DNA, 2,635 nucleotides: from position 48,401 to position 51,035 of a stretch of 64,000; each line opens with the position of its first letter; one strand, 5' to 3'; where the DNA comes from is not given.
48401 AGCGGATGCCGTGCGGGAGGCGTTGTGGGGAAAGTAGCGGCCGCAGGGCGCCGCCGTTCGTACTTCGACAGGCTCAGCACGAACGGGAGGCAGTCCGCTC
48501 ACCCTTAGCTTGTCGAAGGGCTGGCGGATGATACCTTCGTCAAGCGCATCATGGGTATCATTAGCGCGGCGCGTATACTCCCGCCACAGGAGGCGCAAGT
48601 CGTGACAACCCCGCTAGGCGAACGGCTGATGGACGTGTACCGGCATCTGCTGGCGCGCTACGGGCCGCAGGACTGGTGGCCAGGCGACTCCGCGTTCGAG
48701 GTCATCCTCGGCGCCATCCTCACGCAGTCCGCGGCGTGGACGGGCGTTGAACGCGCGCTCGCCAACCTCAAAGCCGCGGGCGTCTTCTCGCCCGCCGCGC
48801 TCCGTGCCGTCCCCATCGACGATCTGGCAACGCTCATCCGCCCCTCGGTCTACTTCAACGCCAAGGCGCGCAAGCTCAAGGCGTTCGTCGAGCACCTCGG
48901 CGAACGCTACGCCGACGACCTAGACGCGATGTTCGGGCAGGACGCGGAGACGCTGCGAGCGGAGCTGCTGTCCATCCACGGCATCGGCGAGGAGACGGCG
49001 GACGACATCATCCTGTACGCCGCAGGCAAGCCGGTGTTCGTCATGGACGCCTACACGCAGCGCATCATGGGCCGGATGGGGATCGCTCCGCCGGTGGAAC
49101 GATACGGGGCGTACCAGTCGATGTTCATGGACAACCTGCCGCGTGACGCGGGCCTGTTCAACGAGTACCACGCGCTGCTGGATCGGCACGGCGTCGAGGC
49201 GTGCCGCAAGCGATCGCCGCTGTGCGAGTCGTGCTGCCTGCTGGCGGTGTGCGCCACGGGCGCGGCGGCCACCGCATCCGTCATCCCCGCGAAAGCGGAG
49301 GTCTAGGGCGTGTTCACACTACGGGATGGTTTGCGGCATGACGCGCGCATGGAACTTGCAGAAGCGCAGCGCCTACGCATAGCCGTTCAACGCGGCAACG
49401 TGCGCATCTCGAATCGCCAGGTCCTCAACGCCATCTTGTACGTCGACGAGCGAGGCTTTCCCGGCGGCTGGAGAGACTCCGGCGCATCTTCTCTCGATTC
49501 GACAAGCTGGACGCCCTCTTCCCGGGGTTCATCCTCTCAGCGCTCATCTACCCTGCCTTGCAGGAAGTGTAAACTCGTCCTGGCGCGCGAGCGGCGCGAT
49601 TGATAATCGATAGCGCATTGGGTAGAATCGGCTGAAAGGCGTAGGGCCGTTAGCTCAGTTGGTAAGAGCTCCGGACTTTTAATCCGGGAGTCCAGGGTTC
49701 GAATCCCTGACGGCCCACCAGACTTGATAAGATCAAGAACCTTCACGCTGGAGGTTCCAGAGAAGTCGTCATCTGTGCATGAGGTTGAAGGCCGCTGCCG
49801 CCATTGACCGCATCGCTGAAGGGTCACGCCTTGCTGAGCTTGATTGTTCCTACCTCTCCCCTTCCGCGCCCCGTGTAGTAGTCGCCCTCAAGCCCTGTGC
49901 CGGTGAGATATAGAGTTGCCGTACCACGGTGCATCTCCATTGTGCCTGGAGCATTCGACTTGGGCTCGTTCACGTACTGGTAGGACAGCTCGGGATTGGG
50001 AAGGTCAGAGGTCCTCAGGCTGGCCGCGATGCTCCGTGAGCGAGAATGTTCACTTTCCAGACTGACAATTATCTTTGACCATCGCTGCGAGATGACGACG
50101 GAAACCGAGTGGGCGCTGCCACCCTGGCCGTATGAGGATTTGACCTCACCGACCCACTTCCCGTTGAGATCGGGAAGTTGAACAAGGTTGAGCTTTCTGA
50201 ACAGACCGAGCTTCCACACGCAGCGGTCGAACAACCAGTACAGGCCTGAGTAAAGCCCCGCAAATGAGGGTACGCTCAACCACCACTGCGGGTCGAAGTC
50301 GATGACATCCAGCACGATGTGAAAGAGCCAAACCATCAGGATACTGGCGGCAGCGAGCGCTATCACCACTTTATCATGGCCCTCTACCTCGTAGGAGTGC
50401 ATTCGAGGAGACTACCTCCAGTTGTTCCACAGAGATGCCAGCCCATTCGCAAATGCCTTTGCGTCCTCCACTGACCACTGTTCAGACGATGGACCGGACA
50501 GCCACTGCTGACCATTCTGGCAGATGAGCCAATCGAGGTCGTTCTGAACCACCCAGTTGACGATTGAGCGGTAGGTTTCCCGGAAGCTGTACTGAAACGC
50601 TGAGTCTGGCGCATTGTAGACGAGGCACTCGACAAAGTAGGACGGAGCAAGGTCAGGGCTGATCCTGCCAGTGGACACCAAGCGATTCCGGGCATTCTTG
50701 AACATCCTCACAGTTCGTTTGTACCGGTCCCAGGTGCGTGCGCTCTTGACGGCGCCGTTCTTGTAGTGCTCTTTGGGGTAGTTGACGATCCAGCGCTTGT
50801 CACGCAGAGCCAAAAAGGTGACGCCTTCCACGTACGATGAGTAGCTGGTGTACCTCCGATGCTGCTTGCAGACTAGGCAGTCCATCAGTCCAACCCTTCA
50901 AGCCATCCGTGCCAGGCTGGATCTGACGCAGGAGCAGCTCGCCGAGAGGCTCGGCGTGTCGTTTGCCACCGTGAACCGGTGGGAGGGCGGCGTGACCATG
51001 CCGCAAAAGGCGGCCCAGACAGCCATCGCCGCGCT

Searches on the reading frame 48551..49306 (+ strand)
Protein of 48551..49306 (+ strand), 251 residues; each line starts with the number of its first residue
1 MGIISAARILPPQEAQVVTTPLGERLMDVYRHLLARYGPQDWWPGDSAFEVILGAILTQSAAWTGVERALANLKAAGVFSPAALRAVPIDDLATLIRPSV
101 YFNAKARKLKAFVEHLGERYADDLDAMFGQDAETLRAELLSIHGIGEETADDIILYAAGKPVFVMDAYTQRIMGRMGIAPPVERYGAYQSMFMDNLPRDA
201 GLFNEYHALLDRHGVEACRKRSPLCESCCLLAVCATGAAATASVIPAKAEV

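Call 66: search_protein_families(library=pfam, proteins=[window:48551-49306:+], max_evalue=0.01)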
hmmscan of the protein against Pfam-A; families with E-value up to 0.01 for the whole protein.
window:48551-49306:+ (251 aa): 3 families
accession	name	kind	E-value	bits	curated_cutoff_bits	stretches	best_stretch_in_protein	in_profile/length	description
PF00730.31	HhH-GPD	-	4e-09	37.2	26.2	1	54-186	2-96/108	HhH-GPD superfamily base excision DNA repair protein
PF14520.12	HHH_5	-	6.1e-05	23.9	27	0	136-156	34-54/57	Helix-hairpin-helix domain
PF00633.29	HHH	-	0.00015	21.8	24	1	134-156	8-30/30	Helix-hairpin-helix motif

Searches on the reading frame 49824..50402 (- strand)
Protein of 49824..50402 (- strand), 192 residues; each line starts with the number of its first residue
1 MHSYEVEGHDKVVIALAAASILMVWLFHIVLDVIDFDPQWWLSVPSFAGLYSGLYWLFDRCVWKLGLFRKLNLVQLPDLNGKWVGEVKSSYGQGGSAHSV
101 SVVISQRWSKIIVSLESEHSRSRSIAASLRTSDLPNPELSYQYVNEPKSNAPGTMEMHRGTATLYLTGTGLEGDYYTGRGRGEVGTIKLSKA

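Call 66: search_protein_families(library=pfam, proteins=[window:49824-50402:-], max_evalue=0.01)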
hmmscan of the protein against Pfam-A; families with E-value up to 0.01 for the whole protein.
window:49824-50402:- (192 aa): 2 families
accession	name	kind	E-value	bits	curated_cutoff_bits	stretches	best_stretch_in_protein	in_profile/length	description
PF18153.7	Cap15_CD_rec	-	1.5e-31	109.7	31.2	1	75-191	2-122/122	Cap15, cyclic dinucleotide receptor domain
PF23471.1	Cap15_TM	-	2.8e-07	31.5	28.2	1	11-64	2-59/59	Cap15, TM helices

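Call 69: search_protein_families(library=padloc, proteins=[window:49824-50402:-], max_evalue=0.001)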
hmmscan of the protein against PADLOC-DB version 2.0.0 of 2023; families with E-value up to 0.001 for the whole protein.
window:49824-50402:- (192 aa): 15 families
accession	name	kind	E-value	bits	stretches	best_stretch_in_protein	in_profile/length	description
PDLC00703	Effector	-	4e-60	200.9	1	1-191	1-195/204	2TM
PDLC00705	Effector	-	1.1e-44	150.7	1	1-191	1-199/203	2TM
PDLC00702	Effector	-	1.3e-41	140.2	1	10-191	6-195/211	2TM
PDLC00686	Effector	-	3.9e-36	122.6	1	2-191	4-206/209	2TM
PDLC00694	Effector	-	1.6e-31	107.4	1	12-189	5-187/208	2TM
PDLC00697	Effector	-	2.8e-23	80.5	1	12-191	16-204/207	2TM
PDLC00708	Effector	-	4.5e-22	76.5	1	56-182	62-185/191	2TM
PDLC00704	Effector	-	6.1e-16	56.6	1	11-189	10-198/207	2TM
PDLC00673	Effector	-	7.8e-15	52.8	1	13-179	7-181/214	2TM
PDLC00683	Effector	-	1.8e-14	51.9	1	13-190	8-178/185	2TM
PDLC00674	Effector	-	7.2e-12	43.2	2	99-181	125-217/246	2TM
PDLC00714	Effector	-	1.6e-11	42.1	1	22-180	16-183/200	2TM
PDLC00671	Effector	-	3.7e-10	38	1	5-180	3-206/223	2TM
PDLC00682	Effector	-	1.6e-08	32.5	1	57-180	67-201/218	2TM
PDLC00679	Effector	-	2.5e-06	25.4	1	67-179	66-198/218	2TM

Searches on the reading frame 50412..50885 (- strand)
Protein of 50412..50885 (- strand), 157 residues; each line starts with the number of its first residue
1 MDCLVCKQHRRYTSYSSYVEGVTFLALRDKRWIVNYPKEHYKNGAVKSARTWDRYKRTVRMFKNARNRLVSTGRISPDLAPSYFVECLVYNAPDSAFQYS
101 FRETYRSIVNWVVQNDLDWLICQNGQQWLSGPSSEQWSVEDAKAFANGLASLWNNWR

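Call 69: search_protein_families(library=padloc, proteins=[window:50412-50885:-], max_evalue=0.001)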
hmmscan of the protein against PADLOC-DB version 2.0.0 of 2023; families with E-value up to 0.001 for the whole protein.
window:50412-50885:- (157 aa): 8 families
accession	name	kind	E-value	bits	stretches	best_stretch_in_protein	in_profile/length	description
PDLC00788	Cyclase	-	1.2e-53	180.6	1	2-156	138-297/297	oligonucleotide-cyclase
PDLC00789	Cyclase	-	2.2e-34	117.1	1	2-150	107-259/261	oligonucleotide-cyclase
PDLC00801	Cyclase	-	8.1e-33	111.8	1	2-148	137-287/295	oligonucleotide-cyclase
PDLC00794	Cyclase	-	2.5e-28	97.2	1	2-147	137-287/297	oligonucleotide-cyclase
PDLC00812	Cyclase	-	2.9e-20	70.3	1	18-147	209-343/352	oligonucleotide-cyclase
PDLC00772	Cyclase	-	1.1e-06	25.9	1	18-124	207-309/375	oligonucleotide-cyclase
PDLC00807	Cyclase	-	2.9e-06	24.7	1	15-110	184-273/342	oligonucleotide-cyclase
PDLC00809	Cyclase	-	0.00043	18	1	30-108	148-220/295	oligonucleotide-cyclase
